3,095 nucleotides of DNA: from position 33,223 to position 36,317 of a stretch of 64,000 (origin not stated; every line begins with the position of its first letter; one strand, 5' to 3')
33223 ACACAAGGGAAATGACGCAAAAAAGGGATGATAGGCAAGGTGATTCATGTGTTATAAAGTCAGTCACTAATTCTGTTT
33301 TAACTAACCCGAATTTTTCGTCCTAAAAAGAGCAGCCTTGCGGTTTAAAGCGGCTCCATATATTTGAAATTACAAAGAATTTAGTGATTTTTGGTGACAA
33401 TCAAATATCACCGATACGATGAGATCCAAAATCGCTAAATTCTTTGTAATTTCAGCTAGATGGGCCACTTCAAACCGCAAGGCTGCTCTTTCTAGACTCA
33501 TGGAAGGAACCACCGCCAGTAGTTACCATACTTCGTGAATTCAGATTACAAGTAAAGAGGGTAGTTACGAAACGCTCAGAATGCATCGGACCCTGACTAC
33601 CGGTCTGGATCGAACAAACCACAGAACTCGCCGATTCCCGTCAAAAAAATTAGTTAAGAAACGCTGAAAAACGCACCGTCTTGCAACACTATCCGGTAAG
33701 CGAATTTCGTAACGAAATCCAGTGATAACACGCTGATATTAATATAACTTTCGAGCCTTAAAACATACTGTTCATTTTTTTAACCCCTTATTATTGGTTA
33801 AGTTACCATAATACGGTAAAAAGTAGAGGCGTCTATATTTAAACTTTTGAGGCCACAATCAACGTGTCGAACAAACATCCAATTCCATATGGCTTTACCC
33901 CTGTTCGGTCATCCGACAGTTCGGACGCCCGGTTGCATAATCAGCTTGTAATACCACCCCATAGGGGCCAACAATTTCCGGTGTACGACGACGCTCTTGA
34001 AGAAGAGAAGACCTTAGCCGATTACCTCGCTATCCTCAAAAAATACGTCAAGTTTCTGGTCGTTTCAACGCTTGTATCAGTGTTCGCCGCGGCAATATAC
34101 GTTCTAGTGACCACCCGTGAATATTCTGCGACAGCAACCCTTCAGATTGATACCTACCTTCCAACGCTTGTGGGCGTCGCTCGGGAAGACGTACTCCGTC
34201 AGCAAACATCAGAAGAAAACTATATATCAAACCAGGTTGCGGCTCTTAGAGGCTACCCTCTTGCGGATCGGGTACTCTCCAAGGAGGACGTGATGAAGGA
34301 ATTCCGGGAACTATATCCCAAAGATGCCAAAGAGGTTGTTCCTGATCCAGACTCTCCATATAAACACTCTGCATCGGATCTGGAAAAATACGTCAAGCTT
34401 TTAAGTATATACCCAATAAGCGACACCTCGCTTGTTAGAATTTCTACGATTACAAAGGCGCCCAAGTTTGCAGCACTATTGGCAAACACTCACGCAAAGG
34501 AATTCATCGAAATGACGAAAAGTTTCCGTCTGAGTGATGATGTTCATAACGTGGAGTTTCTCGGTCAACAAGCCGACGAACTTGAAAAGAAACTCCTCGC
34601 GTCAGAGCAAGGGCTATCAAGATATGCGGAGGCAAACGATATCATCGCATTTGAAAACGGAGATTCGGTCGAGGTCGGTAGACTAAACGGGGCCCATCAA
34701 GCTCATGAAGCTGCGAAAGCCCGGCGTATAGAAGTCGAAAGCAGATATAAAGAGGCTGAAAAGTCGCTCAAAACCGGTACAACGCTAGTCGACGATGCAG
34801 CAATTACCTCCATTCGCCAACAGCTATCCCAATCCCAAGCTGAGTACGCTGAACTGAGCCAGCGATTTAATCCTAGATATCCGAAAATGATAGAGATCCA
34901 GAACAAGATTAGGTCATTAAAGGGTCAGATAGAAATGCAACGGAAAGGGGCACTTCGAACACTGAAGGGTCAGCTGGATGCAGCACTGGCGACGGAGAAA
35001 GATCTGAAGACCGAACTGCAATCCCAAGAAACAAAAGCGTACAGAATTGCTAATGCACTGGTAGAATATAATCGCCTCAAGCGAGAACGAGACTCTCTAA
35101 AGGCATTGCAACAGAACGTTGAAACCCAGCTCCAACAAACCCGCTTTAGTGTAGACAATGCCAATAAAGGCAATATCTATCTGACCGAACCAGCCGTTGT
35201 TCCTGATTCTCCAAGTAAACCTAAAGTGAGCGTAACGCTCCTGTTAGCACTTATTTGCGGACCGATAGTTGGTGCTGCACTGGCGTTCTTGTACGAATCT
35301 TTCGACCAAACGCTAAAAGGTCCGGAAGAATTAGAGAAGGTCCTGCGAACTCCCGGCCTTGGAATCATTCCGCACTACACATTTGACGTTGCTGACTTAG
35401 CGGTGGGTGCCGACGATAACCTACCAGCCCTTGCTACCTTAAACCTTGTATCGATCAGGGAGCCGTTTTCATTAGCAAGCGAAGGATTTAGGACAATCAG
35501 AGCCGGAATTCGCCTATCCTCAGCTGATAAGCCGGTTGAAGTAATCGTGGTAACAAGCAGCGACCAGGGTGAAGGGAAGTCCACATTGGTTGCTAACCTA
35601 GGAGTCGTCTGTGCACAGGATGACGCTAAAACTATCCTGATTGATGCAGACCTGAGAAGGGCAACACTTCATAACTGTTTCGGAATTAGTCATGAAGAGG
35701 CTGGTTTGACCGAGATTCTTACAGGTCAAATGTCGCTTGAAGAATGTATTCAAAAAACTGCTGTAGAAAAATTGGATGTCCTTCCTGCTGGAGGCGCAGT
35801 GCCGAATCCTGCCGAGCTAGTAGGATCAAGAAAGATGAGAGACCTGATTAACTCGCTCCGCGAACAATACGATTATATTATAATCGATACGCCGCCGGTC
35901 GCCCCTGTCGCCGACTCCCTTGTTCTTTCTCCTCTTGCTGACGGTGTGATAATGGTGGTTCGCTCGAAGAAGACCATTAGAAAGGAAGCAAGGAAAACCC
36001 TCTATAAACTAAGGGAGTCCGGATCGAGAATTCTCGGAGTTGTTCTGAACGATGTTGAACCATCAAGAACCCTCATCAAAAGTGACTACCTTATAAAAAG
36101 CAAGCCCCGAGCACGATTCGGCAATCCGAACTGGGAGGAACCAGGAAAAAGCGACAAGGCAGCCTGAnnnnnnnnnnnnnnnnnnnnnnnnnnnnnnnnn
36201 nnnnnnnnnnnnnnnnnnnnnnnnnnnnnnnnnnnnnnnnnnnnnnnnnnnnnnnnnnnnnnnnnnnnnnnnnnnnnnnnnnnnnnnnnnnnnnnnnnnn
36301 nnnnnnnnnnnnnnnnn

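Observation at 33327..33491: Unrelated 165-bp palindromic element in the divergent promoter region upstream of the Wzc-like gene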

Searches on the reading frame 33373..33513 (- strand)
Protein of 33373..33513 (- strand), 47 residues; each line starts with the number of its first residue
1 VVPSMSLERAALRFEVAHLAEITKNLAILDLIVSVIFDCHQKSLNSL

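Call 25: find_homologous_proteins(query=window:33373-33501:-, max_evalue=10)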
Query seq(43 aa) (43 aa): 1 proteins with E <= 10 among 1 candidates.
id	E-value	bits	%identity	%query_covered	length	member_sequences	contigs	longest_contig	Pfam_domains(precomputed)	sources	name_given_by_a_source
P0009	1.2e-18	81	100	100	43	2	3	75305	-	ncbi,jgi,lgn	jgi:hypothetical protein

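Call 56: search_protein_representatives(protein=window:33373-33513:-)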
Query: 47 residues. Proteins with E-value up to 0.001 (for the whole library): 6; up to 1e-10: 1; up to 1e-30: 0. The best 6 are listed.
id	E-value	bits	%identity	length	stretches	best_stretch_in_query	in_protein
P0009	7.9e-19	80.8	100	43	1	5-47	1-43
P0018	2.7e-06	42.6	60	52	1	5-47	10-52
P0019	5.2e-06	41.7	63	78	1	5-47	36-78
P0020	6.4e-06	41.4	71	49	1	13-47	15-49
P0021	3.3e-04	36.2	56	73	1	4-46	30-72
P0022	3.4e-04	36.2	57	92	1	5-46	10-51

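Call 59: find_encoding_contigs(protein=P0022, flank=5000, max_places=10)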
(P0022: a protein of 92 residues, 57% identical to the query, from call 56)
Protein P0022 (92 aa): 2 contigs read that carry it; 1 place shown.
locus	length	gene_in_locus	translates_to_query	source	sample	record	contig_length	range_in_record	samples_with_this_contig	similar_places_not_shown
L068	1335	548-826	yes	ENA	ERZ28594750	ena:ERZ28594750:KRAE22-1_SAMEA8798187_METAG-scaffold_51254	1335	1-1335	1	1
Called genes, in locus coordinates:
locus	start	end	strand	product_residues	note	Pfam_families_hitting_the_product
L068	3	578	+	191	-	?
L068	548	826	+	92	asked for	-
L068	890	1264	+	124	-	PF00072:Response_reg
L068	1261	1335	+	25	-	?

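Call 62: find_encoding_contigs(protein=P0019, flank=5000, max_places=10)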
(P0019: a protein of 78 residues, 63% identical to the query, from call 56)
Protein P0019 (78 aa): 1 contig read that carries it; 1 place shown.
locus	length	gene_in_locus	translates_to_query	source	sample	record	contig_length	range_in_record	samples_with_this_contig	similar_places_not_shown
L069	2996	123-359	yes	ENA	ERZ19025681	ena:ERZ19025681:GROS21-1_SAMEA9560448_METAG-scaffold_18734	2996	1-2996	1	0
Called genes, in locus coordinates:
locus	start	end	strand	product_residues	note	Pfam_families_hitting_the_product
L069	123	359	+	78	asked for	-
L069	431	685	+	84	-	-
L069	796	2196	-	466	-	PF02465:FliD_N, PF07195:FliD_C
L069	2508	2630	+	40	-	-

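Call 64: find_encoding_contigs(protein=P0021, flank=5000, max_places=10)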
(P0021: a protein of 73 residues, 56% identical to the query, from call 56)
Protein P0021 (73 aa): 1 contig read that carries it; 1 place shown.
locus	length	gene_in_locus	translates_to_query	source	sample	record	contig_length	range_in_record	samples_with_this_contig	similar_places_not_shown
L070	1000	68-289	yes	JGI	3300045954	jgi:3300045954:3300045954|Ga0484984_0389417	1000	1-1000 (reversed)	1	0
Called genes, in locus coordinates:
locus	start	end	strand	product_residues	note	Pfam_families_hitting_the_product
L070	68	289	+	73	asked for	-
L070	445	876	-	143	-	PF00085:Thioredoxin, PF00578:AhpC-TSA, PF08534:Redoxin, PF13098:Thioredoxin_2 (weak), PF13905:Thioredoxin_8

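Call 65: find_encoding_contigs(protein=P0018, flank=5000, max_places=10)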
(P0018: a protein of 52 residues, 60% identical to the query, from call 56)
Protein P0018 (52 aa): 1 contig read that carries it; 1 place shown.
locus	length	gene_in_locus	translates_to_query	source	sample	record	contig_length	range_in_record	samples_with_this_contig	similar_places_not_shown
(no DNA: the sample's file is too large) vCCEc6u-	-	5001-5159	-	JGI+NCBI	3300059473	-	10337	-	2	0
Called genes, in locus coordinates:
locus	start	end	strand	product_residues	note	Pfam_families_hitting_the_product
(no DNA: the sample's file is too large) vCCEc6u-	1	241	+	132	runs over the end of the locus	-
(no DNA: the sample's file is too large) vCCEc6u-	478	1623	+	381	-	PF21687:T2SSK_1st (weak)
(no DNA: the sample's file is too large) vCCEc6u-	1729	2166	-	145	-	PF03703:bPH_2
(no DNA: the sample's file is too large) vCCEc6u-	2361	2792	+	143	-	-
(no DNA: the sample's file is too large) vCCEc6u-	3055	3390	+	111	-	-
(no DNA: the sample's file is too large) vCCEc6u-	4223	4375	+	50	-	-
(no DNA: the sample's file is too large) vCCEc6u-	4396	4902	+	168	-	PF03449:GreA_GreB_N, PF01272:GreA_GreB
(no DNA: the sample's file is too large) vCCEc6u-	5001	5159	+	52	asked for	-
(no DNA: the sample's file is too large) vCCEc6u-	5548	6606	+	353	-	?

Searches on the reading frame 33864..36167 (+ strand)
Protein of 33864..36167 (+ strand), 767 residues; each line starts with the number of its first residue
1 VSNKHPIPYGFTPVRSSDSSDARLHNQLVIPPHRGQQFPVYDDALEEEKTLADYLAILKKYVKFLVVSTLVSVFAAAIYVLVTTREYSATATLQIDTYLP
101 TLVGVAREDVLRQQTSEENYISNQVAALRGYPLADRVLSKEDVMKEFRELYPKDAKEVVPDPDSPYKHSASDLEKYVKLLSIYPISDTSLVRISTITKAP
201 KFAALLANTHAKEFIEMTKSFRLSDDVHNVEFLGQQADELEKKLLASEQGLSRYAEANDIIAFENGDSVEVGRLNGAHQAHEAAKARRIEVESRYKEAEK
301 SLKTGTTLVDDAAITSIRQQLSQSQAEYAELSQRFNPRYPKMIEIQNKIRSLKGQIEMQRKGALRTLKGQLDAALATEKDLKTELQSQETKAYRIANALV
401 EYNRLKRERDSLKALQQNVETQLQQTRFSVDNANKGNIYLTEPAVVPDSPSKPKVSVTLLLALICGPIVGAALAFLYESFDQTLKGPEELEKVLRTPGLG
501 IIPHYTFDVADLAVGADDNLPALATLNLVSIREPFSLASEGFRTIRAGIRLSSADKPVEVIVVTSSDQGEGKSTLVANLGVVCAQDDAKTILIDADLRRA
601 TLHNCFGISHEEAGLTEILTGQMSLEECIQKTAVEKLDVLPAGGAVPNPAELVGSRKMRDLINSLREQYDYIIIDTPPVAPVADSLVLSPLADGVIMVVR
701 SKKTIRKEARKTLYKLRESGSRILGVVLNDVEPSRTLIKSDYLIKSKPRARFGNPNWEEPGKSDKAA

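Call 11: search_protein_families(library=pfam, proteins=[window:33864-36167:+])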
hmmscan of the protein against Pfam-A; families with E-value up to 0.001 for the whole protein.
window:33864-36167:+ (767 aa): 6 families
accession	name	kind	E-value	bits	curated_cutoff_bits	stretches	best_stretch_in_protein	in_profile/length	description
PF13614.12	AAA_31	-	4.4e-17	63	27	1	559-702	2-150/177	AAA domain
PF10609.15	ParA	-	6.7e-10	39.2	27.1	1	559-729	4-173/246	NUBPL iron-transfer P-loop NTPase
PF01656.29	CbiA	-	2.1e-08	34.6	25.4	1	561-739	1-93/125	CobQ/CobB/MinD/ParA nucleotide binding domain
PF13807.11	GNVR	-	8.7e-08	32.4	27.7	1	404-476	8-79/82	G-rich domain on putative tyrosine kinase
PF09140.17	MipZ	-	5.2e-06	26.4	20.7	1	560-679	2-110/262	ATPase MipZ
PF02706.20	Wzz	-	1.4e-05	25.8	25.5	1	51-120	5-74/91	Chain length determinant protein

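Call 12: search_protein_families(library=ncbifam, proteins=[window:33864-36167:+])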
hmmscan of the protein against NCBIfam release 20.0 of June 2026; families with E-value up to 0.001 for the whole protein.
window:33864-36167:+ (767 aa): 19 families
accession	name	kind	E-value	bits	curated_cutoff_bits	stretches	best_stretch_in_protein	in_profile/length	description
TIGR01005.1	eps_transp_fam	subfamily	1.2e-63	215.5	411.7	1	178-743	144-732/754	exopolysaccharide transport protein family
TIGR01007.1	eps_fam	subfamily_domain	9.4e-58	195.1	108.05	1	540-735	1-194/204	polysaccharide biosynthesis tyrosine autokinase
NF008568.0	PRK11519.1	equivalog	6.1e-46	156.9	1068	1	381-731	351-698/720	tyrosine-protein kinase Wzc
NF007350.0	PRK09841.1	equivalog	8.3e-43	146.5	1248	1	400-732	370-704/726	tyrosine-protein kinase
TIGR03018.1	pepcterm_TyrKin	hypoth_equivalog_domain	3.6e-42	144.1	230.65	1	529-729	2-207/207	XrtA-associated tyrosine autokinase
TIGR03029.1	EpsG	equivalog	6.6e-40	137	313.8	1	527-730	72-274/274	chain length determinant protein tyrosine kinase EpsG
TIGR03017.1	EpsF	equivalog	4.2e-39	134.5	422.75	1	50-502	2-443/444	chain length determinant protein EpsF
TIGR03007.1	pepcterm_ChnLen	equivalog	6.3e-26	90.7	278.85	1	190-504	123-462/498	XrtA system polysaccharide chain length determinant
TIGR01969.1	minD_arch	subfamily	1.1e-22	80.4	201.75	1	560-739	2-178/251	cell division ATPase MinD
TIGR01968.1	minD_bact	equivalog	2.5e-16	59.8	212.9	1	559-733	2-175/261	septum site-determining protein MinD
TIGR01006.1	polys_exp_MPA1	subfamily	5.2e-11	42.4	296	1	437-504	156-223/226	CspC family polysaccharide chain length determinant protein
TIGR03371.1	cellulose_yhjQ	equivalog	1.7e-10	40.8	157.85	1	559-737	2-184/246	cellulose biosynthesis protein BcsQ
NF041546.1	ParA_partition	equivalog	5.1e-08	32.7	180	0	560-612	1-52/203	ParA family partition ATPase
NF041136.1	MrpORP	equivalog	1.8e-07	30.8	450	1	559-729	6-176/365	iron-sulfur cluster carrier protein MrpORP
TIGR03815.1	CpaE_hom_Actino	equivalog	2.2e-06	27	154.45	1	558-701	111-254/340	septum site-determining protein Ssd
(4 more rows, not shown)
